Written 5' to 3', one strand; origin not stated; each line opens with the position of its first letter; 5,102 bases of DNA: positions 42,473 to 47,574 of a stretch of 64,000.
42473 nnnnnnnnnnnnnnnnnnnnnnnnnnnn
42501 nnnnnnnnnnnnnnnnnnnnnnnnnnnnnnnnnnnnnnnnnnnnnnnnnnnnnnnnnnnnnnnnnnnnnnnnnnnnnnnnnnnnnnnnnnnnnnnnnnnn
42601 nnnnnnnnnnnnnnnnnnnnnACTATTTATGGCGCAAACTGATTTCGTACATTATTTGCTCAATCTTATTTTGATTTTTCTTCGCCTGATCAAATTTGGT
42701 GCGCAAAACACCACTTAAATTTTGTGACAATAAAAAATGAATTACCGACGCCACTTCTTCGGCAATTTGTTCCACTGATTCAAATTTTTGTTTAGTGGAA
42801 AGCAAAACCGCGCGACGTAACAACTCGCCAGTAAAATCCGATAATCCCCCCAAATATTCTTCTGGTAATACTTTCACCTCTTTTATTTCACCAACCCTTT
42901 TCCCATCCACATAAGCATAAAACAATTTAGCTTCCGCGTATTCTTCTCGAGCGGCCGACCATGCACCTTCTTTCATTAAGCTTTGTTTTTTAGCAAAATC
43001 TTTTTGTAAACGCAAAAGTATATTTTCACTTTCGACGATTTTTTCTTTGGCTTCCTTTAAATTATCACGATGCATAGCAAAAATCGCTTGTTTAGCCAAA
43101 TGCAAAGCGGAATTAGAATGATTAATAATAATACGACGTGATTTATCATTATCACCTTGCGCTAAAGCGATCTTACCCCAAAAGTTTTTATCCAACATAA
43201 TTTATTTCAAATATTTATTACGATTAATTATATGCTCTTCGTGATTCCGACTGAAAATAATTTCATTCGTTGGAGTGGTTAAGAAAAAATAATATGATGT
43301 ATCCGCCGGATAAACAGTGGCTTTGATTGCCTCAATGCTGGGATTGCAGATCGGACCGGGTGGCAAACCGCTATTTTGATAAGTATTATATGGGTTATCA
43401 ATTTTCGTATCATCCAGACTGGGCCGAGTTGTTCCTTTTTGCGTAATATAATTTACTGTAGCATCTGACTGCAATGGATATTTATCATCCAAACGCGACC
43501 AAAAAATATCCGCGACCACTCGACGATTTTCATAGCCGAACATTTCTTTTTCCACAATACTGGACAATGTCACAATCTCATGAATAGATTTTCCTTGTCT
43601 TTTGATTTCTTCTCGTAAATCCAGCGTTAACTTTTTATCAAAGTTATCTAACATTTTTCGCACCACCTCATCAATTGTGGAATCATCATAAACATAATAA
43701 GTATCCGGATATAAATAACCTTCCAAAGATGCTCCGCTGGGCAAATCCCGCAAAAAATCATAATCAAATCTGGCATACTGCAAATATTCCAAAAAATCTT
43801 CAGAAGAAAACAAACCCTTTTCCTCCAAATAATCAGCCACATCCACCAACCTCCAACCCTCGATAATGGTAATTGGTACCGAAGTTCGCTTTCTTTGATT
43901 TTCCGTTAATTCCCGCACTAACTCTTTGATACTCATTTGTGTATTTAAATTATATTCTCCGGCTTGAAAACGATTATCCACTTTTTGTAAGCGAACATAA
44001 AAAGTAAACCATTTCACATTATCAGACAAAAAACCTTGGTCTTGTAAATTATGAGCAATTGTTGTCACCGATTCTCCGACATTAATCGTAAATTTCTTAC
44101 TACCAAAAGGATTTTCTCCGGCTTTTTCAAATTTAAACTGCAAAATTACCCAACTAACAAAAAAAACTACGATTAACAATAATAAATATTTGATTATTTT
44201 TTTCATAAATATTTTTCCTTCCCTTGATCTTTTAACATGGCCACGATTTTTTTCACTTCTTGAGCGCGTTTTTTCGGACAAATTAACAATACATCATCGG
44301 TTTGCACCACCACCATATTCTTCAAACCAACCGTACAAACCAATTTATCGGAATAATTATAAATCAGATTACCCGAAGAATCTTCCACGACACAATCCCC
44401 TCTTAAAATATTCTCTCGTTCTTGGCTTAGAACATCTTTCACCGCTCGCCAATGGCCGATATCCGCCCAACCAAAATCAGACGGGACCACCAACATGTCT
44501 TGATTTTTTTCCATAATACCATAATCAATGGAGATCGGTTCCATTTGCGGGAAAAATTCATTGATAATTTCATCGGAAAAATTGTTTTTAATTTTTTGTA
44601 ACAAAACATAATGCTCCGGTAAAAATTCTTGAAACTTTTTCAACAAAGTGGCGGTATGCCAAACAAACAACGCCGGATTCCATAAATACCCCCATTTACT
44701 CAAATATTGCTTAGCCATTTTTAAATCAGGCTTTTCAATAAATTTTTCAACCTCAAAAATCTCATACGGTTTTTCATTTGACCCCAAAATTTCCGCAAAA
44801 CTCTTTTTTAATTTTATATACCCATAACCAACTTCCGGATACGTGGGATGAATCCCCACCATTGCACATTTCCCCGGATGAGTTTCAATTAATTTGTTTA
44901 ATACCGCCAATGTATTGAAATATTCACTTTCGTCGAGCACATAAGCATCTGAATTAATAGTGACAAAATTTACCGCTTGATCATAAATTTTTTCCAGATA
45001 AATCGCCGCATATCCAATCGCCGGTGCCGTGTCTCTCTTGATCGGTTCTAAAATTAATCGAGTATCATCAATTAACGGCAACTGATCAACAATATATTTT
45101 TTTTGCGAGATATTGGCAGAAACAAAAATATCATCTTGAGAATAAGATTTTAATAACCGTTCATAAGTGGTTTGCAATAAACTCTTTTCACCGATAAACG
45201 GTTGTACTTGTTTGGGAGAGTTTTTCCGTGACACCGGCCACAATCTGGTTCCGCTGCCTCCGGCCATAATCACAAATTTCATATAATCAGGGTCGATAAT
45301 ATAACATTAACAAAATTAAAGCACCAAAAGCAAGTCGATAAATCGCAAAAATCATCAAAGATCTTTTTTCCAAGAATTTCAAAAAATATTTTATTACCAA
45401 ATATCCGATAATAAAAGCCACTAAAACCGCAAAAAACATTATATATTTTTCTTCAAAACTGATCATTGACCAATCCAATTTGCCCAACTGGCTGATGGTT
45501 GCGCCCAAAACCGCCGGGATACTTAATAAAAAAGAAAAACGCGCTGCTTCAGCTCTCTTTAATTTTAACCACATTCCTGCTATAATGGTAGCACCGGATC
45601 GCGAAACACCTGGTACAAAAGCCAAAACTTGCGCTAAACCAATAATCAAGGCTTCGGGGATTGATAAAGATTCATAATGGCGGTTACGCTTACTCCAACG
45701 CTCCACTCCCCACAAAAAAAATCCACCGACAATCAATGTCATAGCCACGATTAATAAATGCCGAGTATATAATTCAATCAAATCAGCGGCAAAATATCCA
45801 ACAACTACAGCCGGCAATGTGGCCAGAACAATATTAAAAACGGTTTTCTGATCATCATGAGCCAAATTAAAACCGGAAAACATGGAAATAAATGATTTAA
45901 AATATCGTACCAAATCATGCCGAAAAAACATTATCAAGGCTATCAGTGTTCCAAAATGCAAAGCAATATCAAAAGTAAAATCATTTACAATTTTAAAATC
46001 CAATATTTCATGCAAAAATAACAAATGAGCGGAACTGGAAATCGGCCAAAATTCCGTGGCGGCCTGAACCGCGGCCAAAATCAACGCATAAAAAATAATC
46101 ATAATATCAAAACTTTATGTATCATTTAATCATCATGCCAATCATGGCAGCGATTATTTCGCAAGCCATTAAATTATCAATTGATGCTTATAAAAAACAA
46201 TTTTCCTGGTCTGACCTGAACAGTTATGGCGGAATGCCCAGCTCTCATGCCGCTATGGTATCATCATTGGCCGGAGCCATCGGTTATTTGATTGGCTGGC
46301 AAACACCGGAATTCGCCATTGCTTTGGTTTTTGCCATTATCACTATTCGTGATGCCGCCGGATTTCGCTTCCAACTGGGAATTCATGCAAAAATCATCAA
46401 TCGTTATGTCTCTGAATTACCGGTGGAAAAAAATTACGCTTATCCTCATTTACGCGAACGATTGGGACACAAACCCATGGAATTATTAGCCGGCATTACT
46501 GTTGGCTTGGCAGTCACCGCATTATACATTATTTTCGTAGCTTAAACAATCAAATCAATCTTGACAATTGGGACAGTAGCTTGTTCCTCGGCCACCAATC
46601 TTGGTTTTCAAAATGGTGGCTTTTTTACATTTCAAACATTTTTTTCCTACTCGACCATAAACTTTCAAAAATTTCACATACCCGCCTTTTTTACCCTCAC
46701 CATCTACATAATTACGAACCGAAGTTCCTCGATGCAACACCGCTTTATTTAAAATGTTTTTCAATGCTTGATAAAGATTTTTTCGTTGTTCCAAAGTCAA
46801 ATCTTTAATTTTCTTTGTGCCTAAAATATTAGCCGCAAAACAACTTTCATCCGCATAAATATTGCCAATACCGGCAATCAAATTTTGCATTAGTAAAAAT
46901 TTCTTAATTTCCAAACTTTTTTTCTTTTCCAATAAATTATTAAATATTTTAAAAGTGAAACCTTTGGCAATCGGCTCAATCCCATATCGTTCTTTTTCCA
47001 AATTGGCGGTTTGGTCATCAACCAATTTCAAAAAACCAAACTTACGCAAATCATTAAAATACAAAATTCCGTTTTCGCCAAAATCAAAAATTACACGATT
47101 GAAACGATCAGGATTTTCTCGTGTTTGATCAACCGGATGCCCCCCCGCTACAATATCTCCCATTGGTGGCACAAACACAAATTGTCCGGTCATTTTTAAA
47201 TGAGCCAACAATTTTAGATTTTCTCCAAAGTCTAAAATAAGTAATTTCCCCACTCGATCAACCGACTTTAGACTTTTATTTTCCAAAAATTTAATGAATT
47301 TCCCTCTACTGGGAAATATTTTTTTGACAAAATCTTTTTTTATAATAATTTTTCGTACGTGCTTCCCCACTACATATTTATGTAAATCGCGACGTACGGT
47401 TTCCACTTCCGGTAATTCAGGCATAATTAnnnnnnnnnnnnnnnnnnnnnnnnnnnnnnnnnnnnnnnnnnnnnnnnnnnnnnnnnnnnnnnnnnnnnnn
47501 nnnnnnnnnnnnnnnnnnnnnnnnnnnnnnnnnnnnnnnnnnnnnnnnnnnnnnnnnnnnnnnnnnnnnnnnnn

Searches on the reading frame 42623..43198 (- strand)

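Call 32: search_protein_families(library=pfam, proteins=[window:42623-43198:-], max_evalue=0.00001)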
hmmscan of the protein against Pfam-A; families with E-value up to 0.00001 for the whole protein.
window:42623-43198:- (191 aa): 1 family
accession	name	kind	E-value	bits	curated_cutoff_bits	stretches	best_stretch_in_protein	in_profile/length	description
PF01997.21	Translin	-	6.7e-17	62.6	25.9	1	24-189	6-204/205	Translin family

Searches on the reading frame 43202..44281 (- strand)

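Call 32: search_protein_families(library=pfam, proteins=[window:43202-44281:-], max_evalue=0.00001)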
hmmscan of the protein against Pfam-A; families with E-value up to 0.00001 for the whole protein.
window:43202-44281:- (359 aa): 1 family
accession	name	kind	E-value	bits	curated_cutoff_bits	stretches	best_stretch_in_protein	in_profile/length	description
PF02618.21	YceG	-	1e-79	268.3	32.4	1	64-355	1-274/275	YceG-like family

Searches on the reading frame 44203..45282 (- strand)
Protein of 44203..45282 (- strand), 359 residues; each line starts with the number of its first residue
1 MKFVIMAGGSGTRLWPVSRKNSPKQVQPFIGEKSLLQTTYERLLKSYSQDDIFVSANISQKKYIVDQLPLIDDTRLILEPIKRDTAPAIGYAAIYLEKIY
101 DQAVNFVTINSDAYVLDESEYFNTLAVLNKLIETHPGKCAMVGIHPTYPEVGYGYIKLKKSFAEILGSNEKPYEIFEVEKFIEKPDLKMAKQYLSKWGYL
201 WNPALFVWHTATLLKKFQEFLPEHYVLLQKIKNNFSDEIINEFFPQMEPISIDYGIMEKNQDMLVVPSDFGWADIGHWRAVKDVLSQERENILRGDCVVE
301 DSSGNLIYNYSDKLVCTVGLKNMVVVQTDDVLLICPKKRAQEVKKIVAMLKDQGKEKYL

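Call 32: search_protein_families(library=pfam, proteins=[window:44203-45282:-], max_evalue=0.00001)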
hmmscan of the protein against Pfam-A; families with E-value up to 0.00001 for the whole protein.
window:44203-45282:- (359 aa): 3 families
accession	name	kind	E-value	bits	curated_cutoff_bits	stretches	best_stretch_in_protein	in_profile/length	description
PF00483.29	NTP_transferase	-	6.8e-31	108.1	21.2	1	4-286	3-240/245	Nucleotidyl transferase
PF22640.1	ManC_GMP_beta-helix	-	1.3e-15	57.5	27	1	297-350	3-55/55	MannoseP isomerase/GMP-like beta-helix domain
PF12804.13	NTP_transf_3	-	9.9e-06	26.3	27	0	4-117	2-100/160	MobA-like NTP transferase domain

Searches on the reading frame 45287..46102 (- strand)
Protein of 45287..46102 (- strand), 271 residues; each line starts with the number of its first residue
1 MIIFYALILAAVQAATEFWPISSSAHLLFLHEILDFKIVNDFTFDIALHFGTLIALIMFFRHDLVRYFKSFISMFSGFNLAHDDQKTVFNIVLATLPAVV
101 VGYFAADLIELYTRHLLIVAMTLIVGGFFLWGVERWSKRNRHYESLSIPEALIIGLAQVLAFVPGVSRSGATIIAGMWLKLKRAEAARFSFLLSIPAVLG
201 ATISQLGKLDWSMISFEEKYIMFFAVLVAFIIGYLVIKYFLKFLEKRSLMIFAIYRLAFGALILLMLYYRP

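Call 32: search_protein_families(library=pfam, proteins=[window:45287-46102:-], max_evalue=0.00001)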
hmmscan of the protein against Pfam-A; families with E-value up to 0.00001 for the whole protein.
window:45287-46102:- (271 aa): 1 family
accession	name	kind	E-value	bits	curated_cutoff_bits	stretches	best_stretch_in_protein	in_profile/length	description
PF02673.24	BacA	-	2.9e-76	257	33.4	1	6-262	1-257/257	Bacitracin resistance protein BacA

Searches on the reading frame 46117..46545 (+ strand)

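Call 32: search_protein_families(library=pfam, proteins=[window:46117-46545:+], max_evalue=0.00001)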
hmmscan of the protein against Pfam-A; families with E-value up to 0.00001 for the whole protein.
window:46117-46545:+ (142 aa): 1 family
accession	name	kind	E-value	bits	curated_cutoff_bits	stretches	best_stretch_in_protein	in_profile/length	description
PF02681.20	DUF212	-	2e-35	122.2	26.5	1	4-133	5-126/126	Divergent PAP2 family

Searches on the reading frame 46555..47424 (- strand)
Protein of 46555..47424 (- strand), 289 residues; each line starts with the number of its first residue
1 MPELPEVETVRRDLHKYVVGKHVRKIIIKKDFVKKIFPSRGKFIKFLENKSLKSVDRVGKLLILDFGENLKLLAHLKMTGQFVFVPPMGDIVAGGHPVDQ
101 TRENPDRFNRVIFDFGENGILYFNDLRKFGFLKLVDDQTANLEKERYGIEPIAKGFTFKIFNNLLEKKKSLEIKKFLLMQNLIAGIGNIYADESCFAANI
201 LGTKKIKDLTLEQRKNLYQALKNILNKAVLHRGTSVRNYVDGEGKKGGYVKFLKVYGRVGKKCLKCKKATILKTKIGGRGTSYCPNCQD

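Call 32: search_protein_families(library=pfam, proteins=[window:46555-47424:-], max_evalue=0.00001)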
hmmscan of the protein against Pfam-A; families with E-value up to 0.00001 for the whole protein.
window:46555-47424:- (289 aa): 4 families
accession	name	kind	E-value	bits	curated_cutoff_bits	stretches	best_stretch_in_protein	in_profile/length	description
PF01149.29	Fapy_DNA_glyco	-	9.8e-28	97.6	25.5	1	1-131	1-116/117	Formamidopyrimidine-DNA glycosylase N-terminal domain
PF06831.19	H2TH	-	4.7e-20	71.8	34.7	1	148-237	2-90/93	Formamidopyrimidine-DNA glycosylase H2TH domain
PF06827.20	zf-FPG_IleRS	-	6.6e-06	26.3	21.3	0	260-289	1-29/30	Zinc finger found in FPG and IleRS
PF05833.16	NFACT_N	-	7.3e-06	25.5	31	0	158-243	176-257/456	NFACT N-terminal and middle domains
